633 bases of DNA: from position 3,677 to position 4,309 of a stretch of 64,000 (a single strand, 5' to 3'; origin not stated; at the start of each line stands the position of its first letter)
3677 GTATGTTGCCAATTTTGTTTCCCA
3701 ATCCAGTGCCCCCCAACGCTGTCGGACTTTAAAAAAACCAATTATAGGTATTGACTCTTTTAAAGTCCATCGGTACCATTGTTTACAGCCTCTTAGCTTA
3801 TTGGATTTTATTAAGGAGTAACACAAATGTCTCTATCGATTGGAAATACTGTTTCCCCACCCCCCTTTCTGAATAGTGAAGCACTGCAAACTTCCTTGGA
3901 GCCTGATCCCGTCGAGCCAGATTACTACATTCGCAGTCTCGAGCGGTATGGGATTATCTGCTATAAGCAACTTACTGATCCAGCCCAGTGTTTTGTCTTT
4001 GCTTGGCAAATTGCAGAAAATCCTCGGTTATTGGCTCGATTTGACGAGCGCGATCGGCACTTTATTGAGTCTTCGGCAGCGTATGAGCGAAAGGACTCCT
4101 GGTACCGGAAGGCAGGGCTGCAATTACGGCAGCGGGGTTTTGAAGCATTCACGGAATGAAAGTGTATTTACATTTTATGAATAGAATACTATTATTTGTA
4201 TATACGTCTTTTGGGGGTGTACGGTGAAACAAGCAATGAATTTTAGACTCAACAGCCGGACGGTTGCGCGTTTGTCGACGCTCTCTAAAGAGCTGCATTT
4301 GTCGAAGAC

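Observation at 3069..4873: Module 1 of a duplicated architecture: regulator + 110-aa unknown protein + VapBC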

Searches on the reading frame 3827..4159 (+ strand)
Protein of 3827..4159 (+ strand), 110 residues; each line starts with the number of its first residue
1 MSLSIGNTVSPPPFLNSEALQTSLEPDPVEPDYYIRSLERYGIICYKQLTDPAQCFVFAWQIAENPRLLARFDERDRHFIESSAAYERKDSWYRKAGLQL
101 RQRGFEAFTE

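Call 4: search_protein_families(library=pfam, proteins=[window:3827-4156:+], max_evalue=0.01)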
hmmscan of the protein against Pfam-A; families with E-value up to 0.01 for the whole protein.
window:3827-4156:+ (110 aa): 0 families

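Call 5: search_protein_families(library=ncbifam, proteins=[window:3827-4156:+], max_evalue=0.01)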
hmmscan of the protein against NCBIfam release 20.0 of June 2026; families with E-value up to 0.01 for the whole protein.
window:3827-4156:+ (110 aa): 0 families

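Call 6: find_homologous_proteins(query=window:3827-4156:+)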
Query window:3827-4156:+ (110 aa): 1 proteins with E <= 0.001 among 3 candidates.
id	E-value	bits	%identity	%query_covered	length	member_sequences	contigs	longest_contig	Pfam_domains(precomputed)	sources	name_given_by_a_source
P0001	6.2e-69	247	100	100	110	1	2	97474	-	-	-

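Call 11: find_related_loci(query=A1, collection=genome_contigs, flank=6000)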
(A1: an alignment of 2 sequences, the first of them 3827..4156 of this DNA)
Query A1 (110 aa) in genome_contigs; peptide patterns used: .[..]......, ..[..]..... (x = any residue, [..] = any of these).
86 stretches matched a pattern; 1 encode a relative of the query (tblastn E <= 1e-3); 1 distinct loci.
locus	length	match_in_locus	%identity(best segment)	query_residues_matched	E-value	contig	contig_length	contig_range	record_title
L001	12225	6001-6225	34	6-79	2e-5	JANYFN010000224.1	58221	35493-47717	MAG: Limisphaerales bacterium isolate 339R_metabinner_32 339R_k141_1264205, whole genome shotgun sequence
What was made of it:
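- Tried and rejected: This was the only GTDB hit (call 11).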

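Call 12: find_encoding_contigs(protein=window:3827-4159:+, flank=10000)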
Protein window:3827-4159:+ (110 aa): 4 contigs read that carry it; 3 places shown.
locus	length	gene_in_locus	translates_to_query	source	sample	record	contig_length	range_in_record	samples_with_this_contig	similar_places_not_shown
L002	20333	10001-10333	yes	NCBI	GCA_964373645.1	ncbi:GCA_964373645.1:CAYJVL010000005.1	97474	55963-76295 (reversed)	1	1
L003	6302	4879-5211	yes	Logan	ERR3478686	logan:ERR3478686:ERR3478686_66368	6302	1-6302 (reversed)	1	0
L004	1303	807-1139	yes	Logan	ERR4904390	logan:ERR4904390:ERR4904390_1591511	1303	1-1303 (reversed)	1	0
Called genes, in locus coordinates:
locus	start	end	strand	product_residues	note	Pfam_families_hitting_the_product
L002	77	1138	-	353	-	PF01916:DS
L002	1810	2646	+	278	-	PF00793:DAHP_synth_1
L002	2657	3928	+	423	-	PF03952:Enolase_N, PF00113:Enolase_C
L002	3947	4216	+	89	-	PF04977:DivIC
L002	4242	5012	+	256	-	PF01975:SurE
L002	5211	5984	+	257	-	PF01476:LysM, PF01551:Peptidase_M23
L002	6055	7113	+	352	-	PF00140:Sigma70_r1_2, PF04542:Sigma70_r2, PF04539:Sigma70_r3, PF04545:Sigma70_r4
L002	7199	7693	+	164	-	-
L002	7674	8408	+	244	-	PF02592:Vut_1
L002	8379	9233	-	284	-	PF05401:NodS (weak), PF00891:Methyltransf_2, PF05175:MTS, PF13489:Methyltransf_23, PF13847:Methyltransf_31, PF08241:Methyltransf_11, PF08242:Methyltransf_12, PF13649:Methyltransf_25, +2 more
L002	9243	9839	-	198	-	PF01381:HTH_3 (weak), PF13443:HTH_26, PF00717:Peptidase_S24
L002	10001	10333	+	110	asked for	-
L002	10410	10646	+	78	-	PF02697:VAPB_antitox (weak)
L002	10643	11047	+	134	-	PF01850:PIN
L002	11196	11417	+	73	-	-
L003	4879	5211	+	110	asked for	-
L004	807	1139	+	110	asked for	-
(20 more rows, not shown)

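Call 20: search_protein_representatives(alignment_id=A1)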
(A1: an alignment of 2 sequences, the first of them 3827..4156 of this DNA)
Query: 2 sequences, 110 profile positions. Proteins with E-value up to 0.001 (for the whole library): 13; up to 1e-10: 7; up to 1e-30: 1. The best 13 are listed.
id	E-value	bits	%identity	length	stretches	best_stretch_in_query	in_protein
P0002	2.3e-64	230.5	-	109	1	1-110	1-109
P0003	3.3e-29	117.3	-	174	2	46-110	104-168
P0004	4.5e-24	100.8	-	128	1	22-108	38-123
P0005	1.0e-23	99.6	-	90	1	31-108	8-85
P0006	1.1e-21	93.1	-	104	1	31-110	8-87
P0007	1.1e-21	93.1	-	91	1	30-109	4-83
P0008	3.5e-13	65.7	-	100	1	32-104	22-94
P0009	1.1e-10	57.7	-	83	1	33-104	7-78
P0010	2.8e-10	56.4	-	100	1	32-98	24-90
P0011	9.6e-10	54.7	-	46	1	70-109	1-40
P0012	5.1e-08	49.1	-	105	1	37-108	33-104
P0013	1.8e-04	37.7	-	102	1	32-92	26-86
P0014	6.0e-04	36.0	-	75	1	62-108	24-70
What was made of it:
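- Tried and rejected: Its index is therefore incomplete for this family, and the family size rests on the exhaustive scan (call 20).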

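Call 25: find_homologous_proteins(query=A3, max_evalue=0.01)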
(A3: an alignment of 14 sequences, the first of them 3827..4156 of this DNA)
Query A3 (14 sequences) (110 aa, profile of the alignment): 5 proteins with E <= 0.01 among 814 candidates.
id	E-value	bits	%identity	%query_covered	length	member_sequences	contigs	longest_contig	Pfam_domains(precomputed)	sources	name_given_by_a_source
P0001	7.2e-37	143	100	100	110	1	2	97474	-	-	-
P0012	6.1e-28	115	41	67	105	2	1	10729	-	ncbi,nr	ncbi:MAG: hypothetical protein K0Q57_312 [Gammaproteobacteria bacterium]|nr:hypothetical protein [Ga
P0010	2.6e-27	113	40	62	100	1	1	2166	-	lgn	-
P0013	1.3e-25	107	32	55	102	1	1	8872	-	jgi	-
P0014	5.8e-18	82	41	45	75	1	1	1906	-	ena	-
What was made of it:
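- Tried and rejected: It returned only 5 of the 14 family members and not even the paralog (calls 6, 25).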

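Call 26: find_encoding_contigs(protein=P0012, flank=6000)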
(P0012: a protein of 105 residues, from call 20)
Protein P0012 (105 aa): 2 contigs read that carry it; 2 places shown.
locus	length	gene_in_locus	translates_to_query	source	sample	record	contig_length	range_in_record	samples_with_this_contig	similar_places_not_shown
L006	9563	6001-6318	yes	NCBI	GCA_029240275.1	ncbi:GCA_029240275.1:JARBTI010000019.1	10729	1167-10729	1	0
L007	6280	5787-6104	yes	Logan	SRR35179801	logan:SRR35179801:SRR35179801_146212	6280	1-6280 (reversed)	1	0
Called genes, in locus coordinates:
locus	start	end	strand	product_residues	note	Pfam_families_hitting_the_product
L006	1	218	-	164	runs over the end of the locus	PF01058:Oxidored_q6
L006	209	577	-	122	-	PF00507:Oxidored_q4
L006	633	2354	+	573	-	PF13505:OMP_b-brl, PF01389:OmpA_membrane (weak), PF05736:OprF (faint), PF13505:OMP_b-brl, PF01389:OmpA_membrane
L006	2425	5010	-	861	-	PF02518:HATPase_c, PF14501:HATPase_c_5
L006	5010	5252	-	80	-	-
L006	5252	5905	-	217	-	-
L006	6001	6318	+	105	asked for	-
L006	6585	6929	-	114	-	PF03840:SecG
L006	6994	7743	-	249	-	PF00121:TIM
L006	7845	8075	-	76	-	-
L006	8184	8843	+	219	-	PF22308:DUF6969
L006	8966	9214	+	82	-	PF02604:PhdYeFM_antitox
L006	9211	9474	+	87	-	PF06769:YoeB_toxin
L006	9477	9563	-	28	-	?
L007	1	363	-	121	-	?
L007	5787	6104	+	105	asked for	-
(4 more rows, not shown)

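Call 27: find_encoding_contigs(protein=P0013, flank=6000)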
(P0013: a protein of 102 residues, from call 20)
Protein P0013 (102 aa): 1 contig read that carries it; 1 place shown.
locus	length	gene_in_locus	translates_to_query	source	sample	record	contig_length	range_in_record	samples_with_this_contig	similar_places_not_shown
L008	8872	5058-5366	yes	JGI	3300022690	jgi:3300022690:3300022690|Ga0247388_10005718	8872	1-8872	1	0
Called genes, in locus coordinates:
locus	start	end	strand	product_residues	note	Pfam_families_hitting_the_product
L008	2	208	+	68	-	?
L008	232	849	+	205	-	PF01025:GrpE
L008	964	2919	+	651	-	PF00012:HSP70, PF06723:MreB_Mbl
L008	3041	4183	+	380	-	-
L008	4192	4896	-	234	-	-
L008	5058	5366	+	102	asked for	-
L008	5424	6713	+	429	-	PF07690:MFS_1, PF11700:ATG22, PF12832:MFS_1_like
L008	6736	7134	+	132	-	PF14325:DUF4383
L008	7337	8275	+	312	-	PF01207:Dus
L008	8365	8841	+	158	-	-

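Call 28: find_encoding_contigs(protein=P0010, flank=6000)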
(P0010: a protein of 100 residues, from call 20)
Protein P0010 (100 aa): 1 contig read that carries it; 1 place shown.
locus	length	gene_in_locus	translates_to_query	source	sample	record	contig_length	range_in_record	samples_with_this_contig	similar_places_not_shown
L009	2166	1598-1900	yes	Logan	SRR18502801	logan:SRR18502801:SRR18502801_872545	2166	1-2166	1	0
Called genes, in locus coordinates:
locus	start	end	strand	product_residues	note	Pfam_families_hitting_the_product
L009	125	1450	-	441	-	-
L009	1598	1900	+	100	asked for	-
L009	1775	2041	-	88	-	-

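Call 29: find_encoding_contigs(protein=P0014, flank=6000)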
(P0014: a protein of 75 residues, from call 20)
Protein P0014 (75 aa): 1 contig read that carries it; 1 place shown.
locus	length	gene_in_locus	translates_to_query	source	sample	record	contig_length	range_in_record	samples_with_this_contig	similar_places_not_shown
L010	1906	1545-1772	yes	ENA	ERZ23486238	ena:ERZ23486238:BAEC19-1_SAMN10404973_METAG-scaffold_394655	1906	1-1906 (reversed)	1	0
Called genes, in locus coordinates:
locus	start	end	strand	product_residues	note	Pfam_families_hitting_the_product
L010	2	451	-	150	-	?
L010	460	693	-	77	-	-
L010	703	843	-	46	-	-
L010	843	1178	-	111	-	-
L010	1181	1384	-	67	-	-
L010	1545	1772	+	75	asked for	-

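Call 30: search_protein_families(library=pfam, proteins=[L006:5252-5905:-, L006:5010-5252:-, L008:4192-4896:-, L009:125-1450:-, L010:1181-1384:-, L010:843-1178:-, L008:3041-4183:+, L006:2425-5010:-], max_evalue=1)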
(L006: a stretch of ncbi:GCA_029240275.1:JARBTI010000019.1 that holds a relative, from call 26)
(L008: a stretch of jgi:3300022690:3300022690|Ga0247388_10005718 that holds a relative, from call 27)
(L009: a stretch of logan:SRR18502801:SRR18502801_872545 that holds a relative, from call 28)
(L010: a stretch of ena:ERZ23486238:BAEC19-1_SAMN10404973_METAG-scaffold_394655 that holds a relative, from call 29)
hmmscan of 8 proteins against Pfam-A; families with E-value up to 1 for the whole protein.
L006:5252-5905:- (217 aa): 9 families
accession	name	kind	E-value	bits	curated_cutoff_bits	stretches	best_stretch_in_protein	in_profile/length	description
PF00717.28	Peptidase_S24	-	4.6e-05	23.5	23.3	1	118-179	29-84/116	Peptidase S24-like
PF01381.28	HTH_3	-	0.00065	20.1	23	1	20-70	4-55/55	Helix-turn-helix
PF07022.19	Phage_CI_repr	-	0.0015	19.3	22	1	19-78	5-65/65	Bacteriophage CI repressor helix-turn-helix domain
PF12844.13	HTH_19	-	0.0017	18.7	30.2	1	15-75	2-63/64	Helix-turn-helix domain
PF13412.12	HTH_24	-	0.013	15.5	21.9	1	17-45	9-37/48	Winged helix-turn-helix DNA-binding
PF16430.10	DUF5027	-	0.073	13.2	25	1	7-68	46-104/159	Domain of unknown function (DUF5027)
PF12891.13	Glyco_hydro_44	-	0.081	13.3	25.1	1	35-101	30-97/223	Glycoside hydrolase family 44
PF13681.11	PilX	-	0.23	12.4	27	1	58-108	17-52/89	Type IV pilus assembly protein PilX C-term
PF15943.11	YdaS_toxin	-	0.28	11.5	30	1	28-47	11-30/65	Bacterial toxin YdaS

L006:5010-5252:- (80 aa): 7 families
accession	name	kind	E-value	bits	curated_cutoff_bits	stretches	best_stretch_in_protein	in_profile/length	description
PF23345.1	NUP160_helical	-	0.0003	20.6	27.5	1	7-77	26-92/231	Nucleoporin NUP160, helical domain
PF13094.11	CENP-Q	-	0.0015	19.1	28.5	1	40-76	40-76/162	CENP-Q, a CENPA-CAD centromere complex subunit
PF10046.14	BLOC1_2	-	0.0081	16.9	33.4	1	39-73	61-95/96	Biogenesis of lysosome-related organelles complex-1 subunit 2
PF10805.13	DUF2730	-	0.032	14.8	24.9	1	18-73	38-93/102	Protein of unknown function (DUF2730)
PF10018.14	Med4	-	0.036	14.2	26.9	1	26-75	12-61/190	Vitamin-D-receptor interacting Mediator subunit 4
PF04738.18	Lant_dehydr_N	-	0.055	12.1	28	1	14-68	193-251/649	Lantibiotic dehydratase, N terminus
PF08702.15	Fib_alpha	-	0.087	13.4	29.9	1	42-76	34-68/143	Fibrinogen alpha/beta chain family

L008:4192-4896:- (234 aa): 9 families
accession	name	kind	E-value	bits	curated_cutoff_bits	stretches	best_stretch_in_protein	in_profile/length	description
PF13384.12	HTH_23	-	7.2e-05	22.9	24.6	1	26-58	4-37/50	Homeodomain-like domain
PF01527.26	HTH_Tnp_1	-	0.00013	22.5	24.1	1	29-81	12-66/75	Transposase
PF13560.12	HTH_31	-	0.0008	20.1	27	1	28-59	4-35/64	Helix-turn-helix domain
PF12840.13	HTH_20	-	0.0038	17.6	27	1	27-57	4-37/51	Helix-turn-helix domain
PF01381.28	HTH_3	-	0.0054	17.2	23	1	30-61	1-32/55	Helix-turn-helix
PF11116.13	DUF2624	-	0.0085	17.3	24.7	1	2-46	29-73/83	Protein of unknown function (DUF2624)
PF12844.13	HTH_19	-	0.0087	16.4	30.2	1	29-96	3-64/64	Helix-turn-helix domain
PF13443.12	HTH_26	-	0.14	12.9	22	1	29-63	1-35/63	Cro/C1-type HTH DNA-binding domain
PF13518.12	HTH_28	-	0.17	12.4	25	1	28-59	1-33/52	Helix-turn-helix domain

L009:125-1450:- (441 aa): 0 families

L010:1181-1384:- (67 aa): 1 family
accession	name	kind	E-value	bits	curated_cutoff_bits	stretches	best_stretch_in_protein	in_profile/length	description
PF12164.13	SporV_AA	-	0.061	14.1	25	1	23-65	35-78/90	Stage V sporulation protein AA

L010:843-1178:- (111 aa): 3 families
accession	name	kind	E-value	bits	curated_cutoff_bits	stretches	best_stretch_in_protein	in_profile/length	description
PF14369.11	Zn_ribbon_19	-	0.017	15.7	30.8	1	9-33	8-32/35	zinc-ribbon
PF07191.17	Zn_ribbon_6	-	0.15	12.5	25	1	4-30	31-57/67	Double zinc ribbon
PF23165.1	zf-C2H2_FBX41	-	0.91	9.5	24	0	23-28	3-8/30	F-box only protein 41 C2H2 zinc finger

L008:3041-4183:+ (380 aa): 8 families
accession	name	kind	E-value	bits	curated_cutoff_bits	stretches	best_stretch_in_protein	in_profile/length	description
PF01556.23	DnaJ_C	-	1.4e-50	171.7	26.6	1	124-336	2-152/152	DnaJ C terminal domain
PF00226.36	DnaJ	-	6.5e-27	93.9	27.8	1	6-68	1-63/63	DnaJ domain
PF00684.25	DnaJ_CXXCXGXG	-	6.4e-17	62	32.7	1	150-210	1-65/65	DnaJ central domain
PF25436.1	BSD2_CRD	-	0.011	16.3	27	1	150-210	5-58/69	BSD2 cysteine rich domain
PF15777.11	Anti-TRAP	-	0.011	16.1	32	2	187-211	11-41/59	Tryptophan RNA-binding attenuator protein inhibitory protein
PF07191.17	Zn_ribbon_6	-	0.2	12.1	25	1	150-205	3-47/67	Double zinc ribbon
PF17302.8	DUF5351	-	0.21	12.3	27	0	167-197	1-28/29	Family of unknown function (DUF5351)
PF20833.2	RNase_E_G_Thio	-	0.31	11.6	26.8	0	202-221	1-20/86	RNase E/G, Thioredoxin-like domain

L006:2425-5010:- (861 aa): 6 families
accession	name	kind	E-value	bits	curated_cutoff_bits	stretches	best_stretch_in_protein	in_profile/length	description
PF02518.31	HATPase_c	-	4.8e-15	56.4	26.4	1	499-599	4-106/111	Histidine kinase-, DNA gyrase B-, and HSP90-like ATPase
PF14501.12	HATPase_c_5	-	4.5e-10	39.8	22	1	498-592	3-93/102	GHKL domain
PF13589.12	HATPase_c_3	-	0.0047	17.4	25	1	501-559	3-59/137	Histidine kinase-, DNA gyrase B-, and HSP90-like ATPase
PF13581.12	HATPase_c_2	-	0.022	15.2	27.4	1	509-574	40-105/127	Histidine kinase-like ATPase domain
PF00512.31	HisKA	-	0.028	14.9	26.9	1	398-442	8-57/66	His Kinase A (phospho-acceptor) domain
PF20622.4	Big_15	-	0.27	11.6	27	0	473-511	18-56/82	Bacterial Ig domain (Big_16)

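Call 34: search_dna_similar(query=window:3827-4156:+, collection=plasmids, mode=protein, max_evalue=1)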
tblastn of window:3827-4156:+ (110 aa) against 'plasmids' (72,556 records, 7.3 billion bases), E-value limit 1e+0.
No match.

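Call 35: search_dna_similar(query=window:3827-4156:+, collection=phages, mode=protein, max_evalue=1)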
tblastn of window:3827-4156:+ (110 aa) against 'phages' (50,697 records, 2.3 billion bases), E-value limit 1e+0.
Records with a match: 3; places in all: 3; records where one place covers at least 80% of the query: 0.
Best place of each record, by identity: <60% 3.
By first word of the organism name: Bacillus 3.
By host as written in the record: Bacillus subtilis 2; Bacillus subtilis 18 1.
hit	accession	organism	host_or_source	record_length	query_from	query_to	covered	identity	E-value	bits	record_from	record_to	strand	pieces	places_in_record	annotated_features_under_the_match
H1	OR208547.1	Bacillus phage phi18-2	Bacillus subtilis 18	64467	28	66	35%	41.0%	6e-1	34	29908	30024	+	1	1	hypothetical protein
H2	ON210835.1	Bacillus phage 268TH002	Bacillus subtilis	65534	28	66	35%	41.0%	6e-1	34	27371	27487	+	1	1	35: hypothetical protein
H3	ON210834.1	Bacillus phage 268TH007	Bacillus subtilis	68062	28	66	35%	41.0%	6e-1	34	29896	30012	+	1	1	39: hypothetical protein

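Call 36: search_protein_families(library=phrogs, alignment_id=A3, max_evalue=0.1)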
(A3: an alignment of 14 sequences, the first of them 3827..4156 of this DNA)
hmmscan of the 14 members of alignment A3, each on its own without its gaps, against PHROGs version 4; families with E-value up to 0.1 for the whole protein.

A. member 1, window:3827-4156:+ (110 aa): 0 families

B. families by the number of members that match (of 14 scanned): 2 families
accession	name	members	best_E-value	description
phrog_10710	-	1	0.062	-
phrog_30964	-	1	0.077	-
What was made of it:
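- On Any described protein family or fold for X: PHROGs: none (call 36).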

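Call 44: predict_structure(alignment_id=A3)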
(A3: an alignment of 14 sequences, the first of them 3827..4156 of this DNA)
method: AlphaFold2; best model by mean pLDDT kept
length: 110 residues; sequences in the alignment: 14
mean_pLDDT: 86.4   pTM: 0.68
mean pLDDT of the five models: 86.4, 83.5, 77.9, 74.8, 64.4
residues with pLDDT >= 90: 79; 70-90: 5; 50-70: 26; < 50: 0
segments of 3 or more residues with pLDDT < 50: none
pLDDT, mean of each block of 10 residues (from residue 1): 61 56 70 96 95 95 97 98 97 95 91
secondary structure, 60 per line:
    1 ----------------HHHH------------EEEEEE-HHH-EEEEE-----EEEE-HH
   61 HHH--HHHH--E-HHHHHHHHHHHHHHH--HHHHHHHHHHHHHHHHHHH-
elements in order: H17-20 E33-38 E44-48 E54-57 H59-63 H66-69 H74-88 H91-109
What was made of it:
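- AlphaFold gives pLDDT >90 over residues 30-110 (call 44).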

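Call 49: fold_search(model_id=the predicted structure, library=pdb)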
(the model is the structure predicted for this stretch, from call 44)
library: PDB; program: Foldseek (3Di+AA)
matches with E <= 10: 121; with E <= 0.001: 0
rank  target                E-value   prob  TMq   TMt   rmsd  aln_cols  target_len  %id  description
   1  7a23_U                2.3e+00  0.11  0.22  0.20   9.8        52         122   15  Plant mitochondrial respiratory complex I (released 2020-10-28)
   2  5b3z_B                2.3e+00  0.10  0.20  0.06   3.8        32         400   19  Crystal structure of hPin1 WW domain (5-39) fused with maltose-binding protein (released 2016-10-26)
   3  9cuc_E                2.5e+00  0.05  0.22  0.16  12.1        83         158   11  Human STING G230A/R293Q variant bound to THIQi (released 2025-06-18)
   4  6cmz_B                2.8e+00  0.20  0.21  0.05   1.2        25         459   16  2.3 Angstrom Resolution Crystal Structure of Dihydrolipoamide Dehydrogenase from Burkholderia cenocepacia in Complex w (released 2018-03-21)
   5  6cmz_A                2.8e+00  0.18  0.20  0.05   1.1        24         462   17  2.3 Angstrom Resolution Crystal Structure of Dihydrolipoamide Dehydrogenase from Burkholderia cenocepacia in Complex w (released 2018-03-21)
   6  5b3z_A                3.0e+00  0.10  0.21  0.07   3.7        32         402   19  Crystal structure of hPin1 WW domain (5-39) fused with maltose-binding protein (released 2016-10-26)
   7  9cuc_C                3.0e+00  0.04  0.21  0.15  12.1        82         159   11  Human STING G230A/R293Q variant bound to THIQi (released 2025-06-18)
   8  7aqr_q                3.2e+00  0.06  0.21  0.33  11.7        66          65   17  Cryo-EM structure of Arabidopsis thaliana Complex-I (peripheral arm) (released 2021-12-08)
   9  6fto_C                3.5e+00  0.11  0.25  0.34   3.7        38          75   13  Crystal structure of the Chp2 chromoshadow domain in complex with N-terminal domain of chromatin remodeler Mit1 (released 2019-03-27)
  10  5vtj                  3.5e+00  0.09  0.20  0.47   2.9        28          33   18  Structure of Pin1 WW Domain Sequence 1 Substituted with [S,S]ACPC (released 2018-02-21)
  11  5b3z_D                3.5e+00  0.08  0.20  0.07   3.7        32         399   19  Crystal structure of hPin1 WW domain (5-39) fused with maltose-binding protein (released 2016-10-26)
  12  8fm9_A                3.5e+00  0.07  0.24  0.10  10.5        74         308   11  Nodavirus RNA replication proto-crown, detergent-solubliized C12 multimer (released 2023-02-01)
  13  3kce                  3.7e+00  0.08  0.19  0.15   2.9        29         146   17  Structure-guided design of alpha-amino acid-derived Pin1 inhibitors (released 2009-12-22)
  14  3uq9_B                3.7e+00  0.05  0.20  0.08   6.5        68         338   13  Adenosine kinase from Schistosoma mansoni in complex with tubercidin (released 2012-10-31)
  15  5v1u_A                3.9e+00  0.06  0.23  0.29  11.7        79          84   10  TbiB1 in Complex with the TbiA(beta) Leader Peptide (released 2018-09-05)
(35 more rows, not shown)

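Call 53: fold_search(model_id=the predicted structure, library=viral)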
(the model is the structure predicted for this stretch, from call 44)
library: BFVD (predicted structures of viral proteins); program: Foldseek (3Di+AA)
matches with E <= 10: 294; with E <= 0.001: 0
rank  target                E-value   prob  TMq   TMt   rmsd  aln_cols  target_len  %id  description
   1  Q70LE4                4.4e-01  0.08  0.19  0.21  15.8        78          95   19  Uncharacterized protein ORF95 [Acidianus filamentous virus 1 (isolate United States/Yellowstone)]
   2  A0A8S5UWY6            6.0e-01  0.20  0.22  0.18  10.6        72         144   11  Tail assembly chaperone [Siphoviridae sp. ctEP635]
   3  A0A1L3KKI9            6.9e-01  0.15  0.27  0.06  10.3        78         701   12  (no name in the UniProt tables at hand)
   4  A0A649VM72            8.9e-01  0.23  0.24  0.40   8.5        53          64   17  HicA-like antitoxin [Arthrobacter phage Mufasa8]
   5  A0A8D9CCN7            9.5e-01  0.20  0.29  0.14  11.5        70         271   18  Uncharacterized protein [uncultured marine phage]
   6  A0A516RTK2            9.5e-01  0.12  0.24  0.05  13.8        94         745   14  RNA-dependent RNA polymerase (Fragment) [Melnik nodavirus]
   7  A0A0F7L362            9.5e-01  0.09  0.23  0.19  18.4        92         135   13  Uncharacterized protein [uncultured marine virus]
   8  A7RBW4                1.0e+00  0.11  0.20  0.20   9.1        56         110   20  (no name in the UniProt tables at hand)
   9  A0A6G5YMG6            1.2e+00  0.08  0.18  0.22  11.1        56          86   11  (no name in the UniProt tables at hand)
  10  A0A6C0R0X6            1.3e+00  0.13  0.29  0.35   8.8        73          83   18  Uncharacterized protein [Alteromonas phage vB_AmeM_PT11-V22]
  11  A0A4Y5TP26            1.3e+00  0.12  0.20  0.03  24.8        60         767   20  (no name in the UniProt tables at hand)
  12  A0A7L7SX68            1.3e+00  0.08  0.24  0.15  12.3        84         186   14  (no name in the UniProt tables at hand)
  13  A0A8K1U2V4            1.4e+00  0.08  0.24  0.04   8.1        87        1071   11  Chroparavirus methyltransferase domain-containing protein [Riboviria sp.]
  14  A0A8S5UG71            1.4e+00  0.05  0.16  0.16  13.2        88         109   19  Uncharacterized protein [Myoviridae sp. ctshb19]
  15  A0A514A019            1.5e+00  0.10  0.19  0.36   7.2        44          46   16  Uncharacterized protein [Aeromonas phage LAh_6]
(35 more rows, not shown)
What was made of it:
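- On Any described protein family or fold for X: Foldseek: PDB best E=2.3, BFVD best E=0.44 (calls 49, 53).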

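Call 55: find_encoding_contigs(protein=P0004, flank=6000)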
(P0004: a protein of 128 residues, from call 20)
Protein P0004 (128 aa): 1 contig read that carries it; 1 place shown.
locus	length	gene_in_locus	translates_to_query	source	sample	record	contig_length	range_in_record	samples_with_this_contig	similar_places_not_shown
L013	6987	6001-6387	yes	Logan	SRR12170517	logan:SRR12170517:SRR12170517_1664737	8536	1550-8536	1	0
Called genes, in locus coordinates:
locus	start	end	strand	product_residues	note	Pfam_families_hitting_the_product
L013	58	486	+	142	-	-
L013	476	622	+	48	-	-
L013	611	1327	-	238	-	PF00106:adh_short, PF13561:adh_short_C2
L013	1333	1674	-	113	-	-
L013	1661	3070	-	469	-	PF00324:AA_permease, PF13520:AA_permease_2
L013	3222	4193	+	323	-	PF00487:FA_desaturase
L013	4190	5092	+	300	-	PF00892:EamA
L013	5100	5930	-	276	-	PF00196:GerE, PF08281:Sigma70_r4_2 (weak)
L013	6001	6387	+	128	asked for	-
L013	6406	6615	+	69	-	-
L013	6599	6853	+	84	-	PF00196:GerE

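Call 57: find_encoding_contigs(protein=P0005, flank=6000, max_places=4)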
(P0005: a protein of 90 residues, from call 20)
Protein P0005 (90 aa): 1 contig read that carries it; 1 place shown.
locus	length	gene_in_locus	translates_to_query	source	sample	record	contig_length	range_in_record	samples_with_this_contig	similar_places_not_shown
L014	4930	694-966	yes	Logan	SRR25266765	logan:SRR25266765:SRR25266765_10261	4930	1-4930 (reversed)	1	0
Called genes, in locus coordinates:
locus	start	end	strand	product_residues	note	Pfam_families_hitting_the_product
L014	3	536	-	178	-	?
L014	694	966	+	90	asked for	-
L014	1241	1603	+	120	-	PF00825:Ribonuclease_P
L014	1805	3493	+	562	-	PF14849:YidC_periplas, PF02096:60KD_IMP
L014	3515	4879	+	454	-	PF10396:TrmE_N, PF12631:MnmE_helical, PF01926:MMR_HSR1, PF02421:FeoB_N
